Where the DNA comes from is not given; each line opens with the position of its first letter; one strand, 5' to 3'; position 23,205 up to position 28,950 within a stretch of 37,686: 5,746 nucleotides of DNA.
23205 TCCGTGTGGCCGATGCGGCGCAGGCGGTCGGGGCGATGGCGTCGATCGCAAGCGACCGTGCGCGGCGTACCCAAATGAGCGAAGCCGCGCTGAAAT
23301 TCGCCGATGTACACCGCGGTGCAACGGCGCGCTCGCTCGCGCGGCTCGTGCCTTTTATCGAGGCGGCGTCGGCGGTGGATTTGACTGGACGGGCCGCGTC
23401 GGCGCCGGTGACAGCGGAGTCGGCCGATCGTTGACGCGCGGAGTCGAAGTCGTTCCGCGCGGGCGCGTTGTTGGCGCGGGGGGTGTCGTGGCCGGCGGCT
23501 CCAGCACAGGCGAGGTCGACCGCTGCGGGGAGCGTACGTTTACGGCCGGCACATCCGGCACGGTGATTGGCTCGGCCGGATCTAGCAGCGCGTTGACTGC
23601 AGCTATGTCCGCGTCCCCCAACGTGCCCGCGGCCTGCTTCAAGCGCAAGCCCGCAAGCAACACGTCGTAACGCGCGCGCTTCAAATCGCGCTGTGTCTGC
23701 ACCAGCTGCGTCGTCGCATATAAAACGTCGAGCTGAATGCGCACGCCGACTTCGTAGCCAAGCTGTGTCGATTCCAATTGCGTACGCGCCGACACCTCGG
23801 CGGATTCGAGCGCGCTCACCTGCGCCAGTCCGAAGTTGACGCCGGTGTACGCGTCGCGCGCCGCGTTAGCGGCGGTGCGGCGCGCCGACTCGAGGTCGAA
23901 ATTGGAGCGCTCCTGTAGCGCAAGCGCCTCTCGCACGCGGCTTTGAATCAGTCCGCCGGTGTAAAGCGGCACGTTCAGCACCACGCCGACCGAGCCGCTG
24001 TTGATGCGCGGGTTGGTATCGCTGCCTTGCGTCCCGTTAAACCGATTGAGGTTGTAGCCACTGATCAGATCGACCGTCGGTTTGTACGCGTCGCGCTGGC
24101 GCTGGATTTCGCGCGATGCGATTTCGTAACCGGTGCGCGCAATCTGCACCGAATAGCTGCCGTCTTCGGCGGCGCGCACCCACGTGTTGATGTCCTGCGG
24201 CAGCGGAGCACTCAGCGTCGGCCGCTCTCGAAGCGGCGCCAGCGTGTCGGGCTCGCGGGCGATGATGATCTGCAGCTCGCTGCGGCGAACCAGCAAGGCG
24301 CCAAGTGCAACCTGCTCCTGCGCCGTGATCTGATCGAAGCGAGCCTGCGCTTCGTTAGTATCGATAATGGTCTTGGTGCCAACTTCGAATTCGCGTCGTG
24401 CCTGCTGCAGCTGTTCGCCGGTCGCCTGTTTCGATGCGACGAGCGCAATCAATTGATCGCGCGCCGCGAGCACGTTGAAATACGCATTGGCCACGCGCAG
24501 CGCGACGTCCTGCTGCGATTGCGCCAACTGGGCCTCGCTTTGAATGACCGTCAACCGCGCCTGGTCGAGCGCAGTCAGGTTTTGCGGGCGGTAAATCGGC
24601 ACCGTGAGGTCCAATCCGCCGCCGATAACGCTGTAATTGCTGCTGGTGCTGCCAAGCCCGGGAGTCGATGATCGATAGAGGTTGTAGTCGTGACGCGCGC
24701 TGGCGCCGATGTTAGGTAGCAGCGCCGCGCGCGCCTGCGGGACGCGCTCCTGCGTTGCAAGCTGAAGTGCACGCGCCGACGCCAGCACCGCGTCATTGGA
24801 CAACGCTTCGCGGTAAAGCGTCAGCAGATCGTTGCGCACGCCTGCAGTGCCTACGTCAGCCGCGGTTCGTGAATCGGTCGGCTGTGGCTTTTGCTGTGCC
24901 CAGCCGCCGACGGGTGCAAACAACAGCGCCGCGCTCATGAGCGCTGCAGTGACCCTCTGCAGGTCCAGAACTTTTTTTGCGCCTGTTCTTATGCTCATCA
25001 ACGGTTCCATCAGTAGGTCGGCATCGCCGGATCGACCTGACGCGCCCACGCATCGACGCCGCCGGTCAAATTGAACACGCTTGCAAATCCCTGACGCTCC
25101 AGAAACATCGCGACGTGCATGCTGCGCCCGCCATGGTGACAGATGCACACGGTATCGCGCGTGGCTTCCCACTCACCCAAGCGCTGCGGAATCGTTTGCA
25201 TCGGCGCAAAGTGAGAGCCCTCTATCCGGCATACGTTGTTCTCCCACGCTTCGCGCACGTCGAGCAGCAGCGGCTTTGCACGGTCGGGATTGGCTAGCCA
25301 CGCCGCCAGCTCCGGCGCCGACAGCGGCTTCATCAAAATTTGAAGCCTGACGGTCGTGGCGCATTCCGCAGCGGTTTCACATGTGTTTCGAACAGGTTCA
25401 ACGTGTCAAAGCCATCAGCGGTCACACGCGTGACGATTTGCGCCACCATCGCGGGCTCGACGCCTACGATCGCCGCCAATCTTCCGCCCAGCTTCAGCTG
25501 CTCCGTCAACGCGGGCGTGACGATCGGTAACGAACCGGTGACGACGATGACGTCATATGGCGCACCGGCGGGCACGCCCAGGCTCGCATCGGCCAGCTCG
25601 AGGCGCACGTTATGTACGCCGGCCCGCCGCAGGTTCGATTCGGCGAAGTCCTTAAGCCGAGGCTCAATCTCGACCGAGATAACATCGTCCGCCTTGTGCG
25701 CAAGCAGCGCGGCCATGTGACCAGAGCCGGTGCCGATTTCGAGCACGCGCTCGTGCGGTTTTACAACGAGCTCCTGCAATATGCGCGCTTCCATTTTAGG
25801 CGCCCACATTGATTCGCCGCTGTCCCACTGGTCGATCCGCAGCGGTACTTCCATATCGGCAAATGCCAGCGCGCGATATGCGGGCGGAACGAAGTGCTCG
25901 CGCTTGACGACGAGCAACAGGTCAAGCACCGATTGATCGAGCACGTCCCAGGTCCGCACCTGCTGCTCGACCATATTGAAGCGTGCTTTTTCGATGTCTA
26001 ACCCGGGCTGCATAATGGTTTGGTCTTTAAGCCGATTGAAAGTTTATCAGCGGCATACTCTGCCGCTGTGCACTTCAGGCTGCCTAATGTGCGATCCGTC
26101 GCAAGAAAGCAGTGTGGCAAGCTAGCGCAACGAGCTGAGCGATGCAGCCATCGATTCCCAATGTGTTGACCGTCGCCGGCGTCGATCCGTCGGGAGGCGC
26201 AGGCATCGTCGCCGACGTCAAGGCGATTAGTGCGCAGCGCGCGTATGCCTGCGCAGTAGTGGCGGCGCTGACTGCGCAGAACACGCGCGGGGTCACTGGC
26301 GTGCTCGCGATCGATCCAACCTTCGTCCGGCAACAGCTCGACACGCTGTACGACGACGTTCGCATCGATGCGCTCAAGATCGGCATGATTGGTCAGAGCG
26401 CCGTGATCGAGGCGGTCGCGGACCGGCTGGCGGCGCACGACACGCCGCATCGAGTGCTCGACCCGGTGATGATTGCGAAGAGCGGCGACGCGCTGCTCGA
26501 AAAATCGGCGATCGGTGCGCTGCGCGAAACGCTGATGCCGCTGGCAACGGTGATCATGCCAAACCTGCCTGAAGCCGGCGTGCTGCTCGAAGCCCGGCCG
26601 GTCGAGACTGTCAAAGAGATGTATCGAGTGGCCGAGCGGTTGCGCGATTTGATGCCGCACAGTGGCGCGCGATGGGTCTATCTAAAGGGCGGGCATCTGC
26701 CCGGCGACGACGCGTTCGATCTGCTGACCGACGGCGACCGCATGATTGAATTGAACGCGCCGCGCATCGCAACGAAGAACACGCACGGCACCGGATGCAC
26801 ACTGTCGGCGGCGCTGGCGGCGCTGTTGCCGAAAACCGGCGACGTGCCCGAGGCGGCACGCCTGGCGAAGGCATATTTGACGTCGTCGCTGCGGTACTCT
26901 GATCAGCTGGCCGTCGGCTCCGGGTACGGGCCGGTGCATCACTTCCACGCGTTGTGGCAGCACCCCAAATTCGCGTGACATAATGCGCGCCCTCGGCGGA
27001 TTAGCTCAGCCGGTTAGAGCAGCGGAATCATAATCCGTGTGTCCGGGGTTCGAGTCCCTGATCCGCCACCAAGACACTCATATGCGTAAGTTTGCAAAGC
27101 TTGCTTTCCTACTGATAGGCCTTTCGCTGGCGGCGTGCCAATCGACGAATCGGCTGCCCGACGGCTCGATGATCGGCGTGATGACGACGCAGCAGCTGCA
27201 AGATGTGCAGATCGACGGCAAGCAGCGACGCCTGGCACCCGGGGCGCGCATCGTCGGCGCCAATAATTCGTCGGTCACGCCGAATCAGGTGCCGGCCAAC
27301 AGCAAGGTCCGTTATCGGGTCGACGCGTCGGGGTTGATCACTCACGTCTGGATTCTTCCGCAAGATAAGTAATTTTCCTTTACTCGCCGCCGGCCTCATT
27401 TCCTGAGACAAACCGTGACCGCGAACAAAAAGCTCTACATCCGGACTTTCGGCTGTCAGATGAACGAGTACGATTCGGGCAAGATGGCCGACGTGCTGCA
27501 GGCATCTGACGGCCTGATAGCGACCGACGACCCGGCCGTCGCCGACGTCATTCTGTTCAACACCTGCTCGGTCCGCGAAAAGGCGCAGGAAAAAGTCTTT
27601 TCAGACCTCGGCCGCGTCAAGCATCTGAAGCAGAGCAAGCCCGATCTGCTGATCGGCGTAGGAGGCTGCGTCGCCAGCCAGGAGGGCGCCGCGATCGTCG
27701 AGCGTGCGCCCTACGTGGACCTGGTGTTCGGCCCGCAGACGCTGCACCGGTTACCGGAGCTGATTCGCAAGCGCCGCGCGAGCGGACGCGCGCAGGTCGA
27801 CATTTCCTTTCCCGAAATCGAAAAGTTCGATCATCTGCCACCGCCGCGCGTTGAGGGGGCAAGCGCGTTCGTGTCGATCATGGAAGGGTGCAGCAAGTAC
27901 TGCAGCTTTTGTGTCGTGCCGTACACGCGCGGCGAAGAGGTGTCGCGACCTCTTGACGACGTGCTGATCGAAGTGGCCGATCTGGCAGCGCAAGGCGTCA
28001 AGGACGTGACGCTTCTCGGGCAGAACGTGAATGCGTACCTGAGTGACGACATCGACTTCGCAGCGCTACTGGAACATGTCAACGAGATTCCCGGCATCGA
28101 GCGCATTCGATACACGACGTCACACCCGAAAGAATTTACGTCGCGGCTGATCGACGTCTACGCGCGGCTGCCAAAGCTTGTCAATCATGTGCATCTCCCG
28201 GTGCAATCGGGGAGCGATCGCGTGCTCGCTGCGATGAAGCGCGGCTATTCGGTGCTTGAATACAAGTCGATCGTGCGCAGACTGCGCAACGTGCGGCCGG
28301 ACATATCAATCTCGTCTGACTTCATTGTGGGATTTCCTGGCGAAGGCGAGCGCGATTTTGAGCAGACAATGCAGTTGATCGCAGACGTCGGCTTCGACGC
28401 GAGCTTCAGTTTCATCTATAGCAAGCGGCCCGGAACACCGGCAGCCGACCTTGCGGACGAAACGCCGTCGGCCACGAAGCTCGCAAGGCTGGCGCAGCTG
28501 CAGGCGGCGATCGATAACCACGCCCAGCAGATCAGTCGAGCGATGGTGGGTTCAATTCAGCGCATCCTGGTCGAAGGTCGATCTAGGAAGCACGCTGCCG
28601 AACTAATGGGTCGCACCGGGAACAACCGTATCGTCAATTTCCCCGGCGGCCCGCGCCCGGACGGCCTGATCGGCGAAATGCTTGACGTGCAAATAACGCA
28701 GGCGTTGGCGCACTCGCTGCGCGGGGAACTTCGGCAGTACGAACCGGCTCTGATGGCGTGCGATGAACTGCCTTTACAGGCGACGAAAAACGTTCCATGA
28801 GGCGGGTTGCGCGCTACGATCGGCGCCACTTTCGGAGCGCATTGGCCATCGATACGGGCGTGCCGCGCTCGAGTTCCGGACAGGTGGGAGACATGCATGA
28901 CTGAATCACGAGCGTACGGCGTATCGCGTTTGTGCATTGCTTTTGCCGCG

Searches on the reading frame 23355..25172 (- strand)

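Call 8: search_protein_families(library=pfam, proteins=[window:23355-25172:-], max_evalue=0.001)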
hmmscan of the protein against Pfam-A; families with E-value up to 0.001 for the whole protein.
window:23355-25172:- (605 aa): 1 family
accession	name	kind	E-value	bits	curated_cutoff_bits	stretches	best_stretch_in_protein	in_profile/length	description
PF02321.23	OEP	-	5.3e-52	176.8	22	2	329-516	2-187/187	Outer membrane efflux protein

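Call 54: search_protein_families(library=ncbifam, proteins=[window:23355-25172:-], max_evalue=0.00001)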
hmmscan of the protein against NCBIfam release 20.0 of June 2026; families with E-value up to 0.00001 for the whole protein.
window:23355-25172:- (605 aa): 4 families
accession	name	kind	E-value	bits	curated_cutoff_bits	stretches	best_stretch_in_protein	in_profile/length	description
NF007002.0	PRK09465.1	equivalog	4.4e-81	272.8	495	1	109-534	19-442/460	outer membrane channel protein TolC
TIGR01844.1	type_I_sec_TolC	subfamily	3.3e-75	253.6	225.15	1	115-531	4-413/414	TolC family outer membrane protein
NF052390.1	efflux_OMP_AbuO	equivalog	3.7e-37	128.1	700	1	115-530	22-445/447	multidrug efflux outer membrane protein AbuO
TIGR01845.1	outer_NodT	subfamily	1.8e-15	56.7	210.05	1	117-516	60-458/460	efflux transporter outer membrane subunit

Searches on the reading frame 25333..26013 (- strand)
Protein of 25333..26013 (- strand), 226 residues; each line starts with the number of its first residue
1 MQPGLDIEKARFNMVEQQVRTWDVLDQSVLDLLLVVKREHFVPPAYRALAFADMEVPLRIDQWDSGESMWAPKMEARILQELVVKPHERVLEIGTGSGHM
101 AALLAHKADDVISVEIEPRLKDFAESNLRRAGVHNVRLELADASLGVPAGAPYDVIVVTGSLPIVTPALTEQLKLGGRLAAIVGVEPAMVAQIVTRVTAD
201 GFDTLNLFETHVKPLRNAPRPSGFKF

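Call 8: search_protein_families(library=pfam, proteins=[window:25333-26013:-], max_evalue=0.001)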
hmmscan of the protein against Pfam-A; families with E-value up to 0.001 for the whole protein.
window:25333-26013:- (226 aa): 10 families
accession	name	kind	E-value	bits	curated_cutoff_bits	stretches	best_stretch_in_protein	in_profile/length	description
PF01135.25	PCMT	-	1.1e-33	117.2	20.3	1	15-194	7-184/210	Protein-L-isoaspartate(D-aspartate) O-methyltransferase (PCMT)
PF13649.12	Methyltransf_25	-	1.2e-09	39.1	27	1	90-168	1-80/97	Methyltransferase domain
PF13847.12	Methyltransf_31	-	7.4e-08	32.6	27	1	86-162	3-84/145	Methyltransferase domain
PF00398.26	RrnaAD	-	6.9e-07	29.1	24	1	71-132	15-74/263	Ribosomal RNA adenine dimethylase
PF13489.12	Methyltransf_23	-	9.2e-07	29.2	27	1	79-162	13-91/164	Methyltransferase domain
PF08241.18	Methyltransf_11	-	6e-06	27.2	21.2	1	91-165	1-73/95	Methyltransferase domain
PF08242.18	Methyltransf_12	-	1.3e-05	26.3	30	1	91-164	1-77/98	Methyltransferase domain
PF06325.19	PrmA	-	7.4e-05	22.8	22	1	81-179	156-256/296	Ribosomal protein L11 methyltransferase (PrmA)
PF02390.23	Methyltransf_4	-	0.00064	19.7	24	0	90-143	5-60/173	Putative methyltransferase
PF05175.20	MTS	-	0.00084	19.4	23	0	78-157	23-103/170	Methyltransferase small domain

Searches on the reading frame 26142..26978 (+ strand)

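Call 8: search_protein_families(library=pfam, proteins=[window:26142-26978:+], max_evalue=0.001)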
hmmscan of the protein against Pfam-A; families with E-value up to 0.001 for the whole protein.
window:26142-26978:+ (278 aa): 2 families
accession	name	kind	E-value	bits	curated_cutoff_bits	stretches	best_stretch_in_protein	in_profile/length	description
PF08543.17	Phos_pyr_kin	-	1.3e-84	283.9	27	1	15-266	1-246/246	Phosphomethylpyrimidine kinase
PF00294.29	PfkB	-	0.00013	21.8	25.8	1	88-244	147-284/302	pfkB family carbohydrate kinase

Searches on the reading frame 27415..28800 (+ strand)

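Call 8: search_protein_families(library=pfam, proteins=[window:27415-28800:+], max_evalue=0.001)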
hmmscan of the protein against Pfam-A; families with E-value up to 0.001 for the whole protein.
window:27415-28800:+ (461 aa): 3 families
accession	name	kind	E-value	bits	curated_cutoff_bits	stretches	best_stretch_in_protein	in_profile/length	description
PF00919.26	UPF0004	-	5e-29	100.6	27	1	6-106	1-98/98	Uncharacterized protein family UPF0004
PF04055.27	Radical_SAM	-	6.6e-27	95.1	29.5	1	153-322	1-166/166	Radical SAM superfamily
PF01938.26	TRAM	-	1e-15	57.8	21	1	375-439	1-60/61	TRAM domain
